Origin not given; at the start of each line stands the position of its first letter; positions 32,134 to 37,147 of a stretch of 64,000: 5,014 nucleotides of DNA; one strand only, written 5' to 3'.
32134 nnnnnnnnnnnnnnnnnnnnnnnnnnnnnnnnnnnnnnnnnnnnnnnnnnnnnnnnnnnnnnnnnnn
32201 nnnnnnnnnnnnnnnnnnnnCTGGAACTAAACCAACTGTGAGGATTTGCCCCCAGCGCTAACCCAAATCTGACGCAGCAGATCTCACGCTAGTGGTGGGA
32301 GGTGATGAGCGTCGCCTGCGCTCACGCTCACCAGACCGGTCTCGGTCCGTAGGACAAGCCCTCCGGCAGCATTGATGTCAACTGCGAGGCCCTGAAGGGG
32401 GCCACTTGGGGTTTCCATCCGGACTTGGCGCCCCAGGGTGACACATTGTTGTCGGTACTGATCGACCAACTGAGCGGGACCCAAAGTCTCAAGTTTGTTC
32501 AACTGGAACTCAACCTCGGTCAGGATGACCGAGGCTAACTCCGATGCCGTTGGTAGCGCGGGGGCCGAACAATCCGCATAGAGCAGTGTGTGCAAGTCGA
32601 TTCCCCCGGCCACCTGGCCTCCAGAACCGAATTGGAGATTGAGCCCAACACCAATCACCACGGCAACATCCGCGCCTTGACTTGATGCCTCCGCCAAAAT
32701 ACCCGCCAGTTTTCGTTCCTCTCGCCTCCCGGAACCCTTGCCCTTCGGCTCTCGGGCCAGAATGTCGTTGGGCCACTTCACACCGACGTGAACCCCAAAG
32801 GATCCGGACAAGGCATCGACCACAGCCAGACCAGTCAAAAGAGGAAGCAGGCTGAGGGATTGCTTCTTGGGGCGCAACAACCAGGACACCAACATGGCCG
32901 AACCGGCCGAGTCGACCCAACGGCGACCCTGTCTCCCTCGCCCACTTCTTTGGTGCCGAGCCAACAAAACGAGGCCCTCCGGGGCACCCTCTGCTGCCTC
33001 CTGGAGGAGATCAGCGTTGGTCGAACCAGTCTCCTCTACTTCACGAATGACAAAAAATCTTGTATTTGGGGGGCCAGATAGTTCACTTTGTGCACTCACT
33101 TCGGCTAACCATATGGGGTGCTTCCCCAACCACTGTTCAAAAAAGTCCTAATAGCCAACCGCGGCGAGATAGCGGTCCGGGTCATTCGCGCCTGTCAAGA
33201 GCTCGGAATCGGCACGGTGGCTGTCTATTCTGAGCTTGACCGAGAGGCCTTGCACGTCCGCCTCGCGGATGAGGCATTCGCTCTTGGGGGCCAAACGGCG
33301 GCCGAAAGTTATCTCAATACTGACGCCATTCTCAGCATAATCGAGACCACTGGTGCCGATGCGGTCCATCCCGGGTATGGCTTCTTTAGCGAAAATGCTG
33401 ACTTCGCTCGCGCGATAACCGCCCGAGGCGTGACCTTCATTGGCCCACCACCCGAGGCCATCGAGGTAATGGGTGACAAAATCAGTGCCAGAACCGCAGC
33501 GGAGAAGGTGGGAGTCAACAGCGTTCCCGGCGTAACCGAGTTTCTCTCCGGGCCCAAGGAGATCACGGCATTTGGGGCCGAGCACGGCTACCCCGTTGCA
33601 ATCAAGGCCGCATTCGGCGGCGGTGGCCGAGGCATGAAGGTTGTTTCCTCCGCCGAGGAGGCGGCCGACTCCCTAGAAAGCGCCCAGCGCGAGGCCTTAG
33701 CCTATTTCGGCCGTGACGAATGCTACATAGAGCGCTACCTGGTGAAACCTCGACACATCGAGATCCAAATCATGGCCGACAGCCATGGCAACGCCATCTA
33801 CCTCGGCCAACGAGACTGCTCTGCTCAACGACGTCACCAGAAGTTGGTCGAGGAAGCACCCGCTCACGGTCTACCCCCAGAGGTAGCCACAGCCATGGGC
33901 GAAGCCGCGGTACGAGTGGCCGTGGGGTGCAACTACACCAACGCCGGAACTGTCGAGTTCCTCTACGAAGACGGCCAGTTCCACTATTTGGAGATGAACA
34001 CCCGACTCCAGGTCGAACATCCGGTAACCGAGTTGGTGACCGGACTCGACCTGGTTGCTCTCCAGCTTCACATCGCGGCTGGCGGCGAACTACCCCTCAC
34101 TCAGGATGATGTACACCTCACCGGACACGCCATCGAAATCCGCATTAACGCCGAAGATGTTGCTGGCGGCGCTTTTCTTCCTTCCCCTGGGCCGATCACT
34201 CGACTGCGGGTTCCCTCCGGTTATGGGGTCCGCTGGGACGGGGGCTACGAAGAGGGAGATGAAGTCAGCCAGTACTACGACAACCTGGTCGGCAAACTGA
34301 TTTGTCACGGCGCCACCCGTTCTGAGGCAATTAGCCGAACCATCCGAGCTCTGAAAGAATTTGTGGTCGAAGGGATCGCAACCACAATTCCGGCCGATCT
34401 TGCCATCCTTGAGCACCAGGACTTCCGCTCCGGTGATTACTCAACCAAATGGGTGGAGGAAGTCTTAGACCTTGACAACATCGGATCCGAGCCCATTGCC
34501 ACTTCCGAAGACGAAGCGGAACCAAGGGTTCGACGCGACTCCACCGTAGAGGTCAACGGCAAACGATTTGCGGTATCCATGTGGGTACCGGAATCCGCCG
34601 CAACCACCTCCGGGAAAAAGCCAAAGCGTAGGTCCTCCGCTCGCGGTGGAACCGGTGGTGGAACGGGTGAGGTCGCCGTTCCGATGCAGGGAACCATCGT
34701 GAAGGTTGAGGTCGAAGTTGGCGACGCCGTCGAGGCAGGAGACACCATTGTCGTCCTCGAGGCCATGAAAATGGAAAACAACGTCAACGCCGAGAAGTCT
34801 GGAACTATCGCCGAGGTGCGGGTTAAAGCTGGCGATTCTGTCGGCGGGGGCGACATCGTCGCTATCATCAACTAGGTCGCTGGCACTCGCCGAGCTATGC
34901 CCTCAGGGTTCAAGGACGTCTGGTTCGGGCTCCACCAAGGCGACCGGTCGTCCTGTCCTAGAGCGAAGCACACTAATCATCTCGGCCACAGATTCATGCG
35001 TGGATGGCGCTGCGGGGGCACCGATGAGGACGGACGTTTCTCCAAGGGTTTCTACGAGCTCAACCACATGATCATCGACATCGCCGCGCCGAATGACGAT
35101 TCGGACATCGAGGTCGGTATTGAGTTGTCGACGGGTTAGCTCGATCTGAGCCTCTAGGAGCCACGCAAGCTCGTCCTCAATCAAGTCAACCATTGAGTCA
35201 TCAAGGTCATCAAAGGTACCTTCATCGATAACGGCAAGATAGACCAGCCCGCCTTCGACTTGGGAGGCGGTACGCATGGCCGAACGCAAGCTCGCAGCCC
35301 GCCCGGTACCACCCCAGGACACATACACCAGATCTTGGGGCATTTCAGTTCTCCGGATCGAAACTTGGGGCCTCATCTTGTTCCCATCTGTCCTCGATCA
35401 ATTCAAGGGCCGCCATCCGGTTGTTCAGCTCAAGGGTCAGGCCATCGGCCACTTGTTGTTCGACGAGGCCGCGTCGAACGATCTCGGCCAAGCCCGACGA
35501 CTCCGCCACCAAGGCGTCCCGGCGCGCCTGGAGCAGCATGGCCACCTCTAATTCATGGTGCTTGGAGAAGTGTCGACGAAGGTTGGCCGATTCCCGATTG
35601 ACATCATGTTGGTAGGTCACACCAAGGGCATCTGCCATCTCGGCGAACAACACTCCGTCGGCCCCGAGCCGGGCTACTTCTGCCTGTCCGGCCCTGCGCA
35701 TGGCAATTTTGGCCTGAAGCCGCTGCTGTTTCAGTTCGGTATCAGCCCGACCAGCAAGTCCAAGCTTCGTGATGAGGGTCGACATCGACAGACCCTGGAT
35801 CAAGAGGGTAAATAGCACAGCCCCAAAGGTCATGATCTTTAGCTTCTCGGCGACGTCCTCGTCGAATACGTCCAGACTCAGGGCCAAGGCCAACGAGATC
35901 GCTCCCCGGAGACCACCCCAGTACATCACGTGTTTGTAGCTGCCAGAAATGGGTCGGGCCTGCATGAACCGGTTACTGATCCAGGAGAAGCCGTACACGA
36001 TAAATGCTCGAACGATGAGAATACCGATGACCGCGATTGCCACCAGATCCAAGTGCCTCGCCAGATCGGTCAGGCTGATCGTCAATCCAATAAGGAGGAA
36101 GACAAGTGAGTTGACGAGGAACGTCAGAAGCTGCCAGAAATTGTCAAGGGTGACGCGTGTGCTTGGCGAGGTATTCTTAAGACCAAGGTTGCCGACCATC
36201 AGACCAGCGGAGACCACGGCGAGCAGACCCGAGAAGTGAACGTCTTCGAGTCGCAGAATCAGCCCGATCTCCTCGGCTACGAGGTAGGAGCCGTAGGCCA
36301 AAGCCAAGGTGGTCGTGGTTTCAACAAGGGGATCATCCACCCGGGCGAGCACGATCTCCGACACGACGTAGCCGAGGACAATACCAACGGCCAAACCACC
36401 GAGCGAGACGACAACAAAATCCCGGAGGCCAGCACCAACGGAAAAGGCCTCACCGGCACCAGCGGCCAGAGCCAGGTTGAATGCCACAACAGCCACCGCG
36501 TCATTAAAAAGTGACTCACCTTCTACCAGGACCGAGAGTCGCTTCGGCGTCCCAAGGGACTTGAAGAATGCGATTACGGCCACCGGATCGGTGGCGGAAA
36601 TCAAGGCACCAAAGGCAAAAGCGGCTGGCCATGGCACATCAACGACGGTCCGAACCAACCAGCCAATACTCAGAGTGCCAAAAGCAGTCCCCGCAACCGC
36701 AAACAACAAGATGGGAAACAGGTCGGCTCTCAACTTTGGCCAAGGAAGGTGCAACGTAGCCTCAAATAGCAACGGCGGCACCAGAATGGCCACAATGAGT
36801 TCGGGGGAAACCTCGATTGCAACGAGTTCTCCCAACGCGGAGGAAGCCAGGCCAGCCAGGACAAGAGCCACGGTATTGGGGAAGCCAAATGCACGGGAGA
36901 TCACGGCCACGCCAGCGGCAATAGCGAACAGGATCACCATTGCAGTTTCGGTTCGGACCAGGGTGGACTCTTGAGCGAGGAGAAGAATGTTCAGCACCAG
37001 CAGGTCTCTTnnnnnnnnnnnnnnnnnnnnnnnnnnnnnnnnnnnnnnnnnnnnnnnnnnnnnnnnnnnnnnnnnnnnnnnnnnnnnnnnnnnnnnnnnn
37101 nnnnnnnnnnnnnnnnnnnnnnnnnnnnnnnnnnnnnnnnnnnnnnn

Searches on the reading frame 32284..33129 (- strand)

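Call 84: search_protein_families(library=pfam, proteins=[window:32284-33129:-], max_evalue=0.00001)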
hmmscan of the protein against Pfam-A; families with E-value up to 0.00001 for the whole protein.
window:32284-33129:- (281 aa): 2 families
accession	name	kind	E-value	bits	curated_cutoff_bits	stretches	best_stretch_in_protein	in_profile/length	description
PF03099.24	BPL_LplA_LipB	-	2.9e-15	56.8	21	1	45-164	17-133/133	Biotin/lipoate A/B protein ligase family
PF02237.23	BPL_C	-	3e-11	43.5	21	1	231-274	1-45/48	Biotin protein ligase C terminal domain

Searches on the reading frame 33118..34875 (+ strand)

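Call 84: search_protein_families(library=pfam, proteins=[window:33118-34875:+], max_evalue=0.00001)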
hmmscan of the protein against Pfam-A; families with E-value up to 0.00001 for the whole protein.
window:33118-34875:+ (585 aa): 5 families
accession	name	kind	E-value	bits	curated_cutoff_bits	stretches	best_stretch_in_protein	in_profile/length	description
PF02786.22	CPSase_L_D2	-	5.1e-71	239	19.8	1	120-326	1-209/211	Carbamoyl-phosphate synthase L chain, ATP binding domain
PF00289.28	Biotin_carb_N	-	6.1e-48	162.3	25.5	1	7-115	2-110/110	Biotin carboxylase, N-terminal domain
PF02785.25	Biotin_carb_C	-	6.2e-36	123.2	32.4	1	340-448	1-108/108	Biotin carboxylase C-terminal domain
PF00364.28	Biotin_lipoyl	-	6.8e-19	67.9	22.1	1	518-584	2-73/73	Biotin-requiring enzyme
PF13533.13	Biotin_lipoyl_2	-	1.4e-06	28.4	29.8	0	519-548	3-32/32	Biotin-lipoyl like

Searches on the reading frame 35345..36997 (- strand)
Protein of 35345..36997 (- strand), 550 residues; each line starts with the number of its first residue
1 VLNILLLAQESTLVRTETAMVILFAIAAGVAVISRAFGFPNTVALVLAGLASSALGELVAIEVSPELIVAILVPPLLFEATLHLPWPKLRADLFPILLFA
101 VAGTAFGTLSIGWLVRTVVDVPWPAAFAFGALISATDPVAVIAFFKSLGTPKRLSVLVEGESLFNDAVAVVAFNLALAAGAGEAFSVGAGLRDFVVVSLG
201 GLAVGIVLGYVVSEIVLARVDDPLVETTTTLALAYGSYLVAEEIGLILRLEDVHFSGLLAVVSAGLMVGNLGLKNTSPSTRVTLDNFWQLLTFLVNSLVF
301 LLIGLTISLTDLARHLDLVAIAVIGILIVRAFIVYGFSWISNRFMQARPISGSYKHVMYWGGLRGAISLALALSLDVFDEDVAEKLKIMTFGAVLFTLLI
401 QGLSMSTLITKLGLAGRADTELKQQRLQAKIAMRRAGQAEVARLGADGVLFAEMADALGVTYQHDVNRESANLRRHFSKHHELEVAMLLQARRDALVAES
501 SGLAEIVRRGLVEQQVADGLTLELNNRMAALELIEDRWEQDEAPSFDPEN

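Call 7: search_protein_families(library=pfam, proteins=[window:35345-36997:-], max_evalue=0.0001)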
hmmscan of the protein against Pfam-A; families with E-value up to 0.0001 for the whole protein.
window:35345-36997:- (550 aa): 1 family
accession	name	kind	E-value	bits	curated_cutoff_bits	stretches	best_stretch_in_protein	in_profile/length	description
PF00999.27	Na_H_Exchanger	-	2.3e-62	211.5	26.2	1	25-409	4-373/375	Sodium/hydrogen exchanger, transmembrane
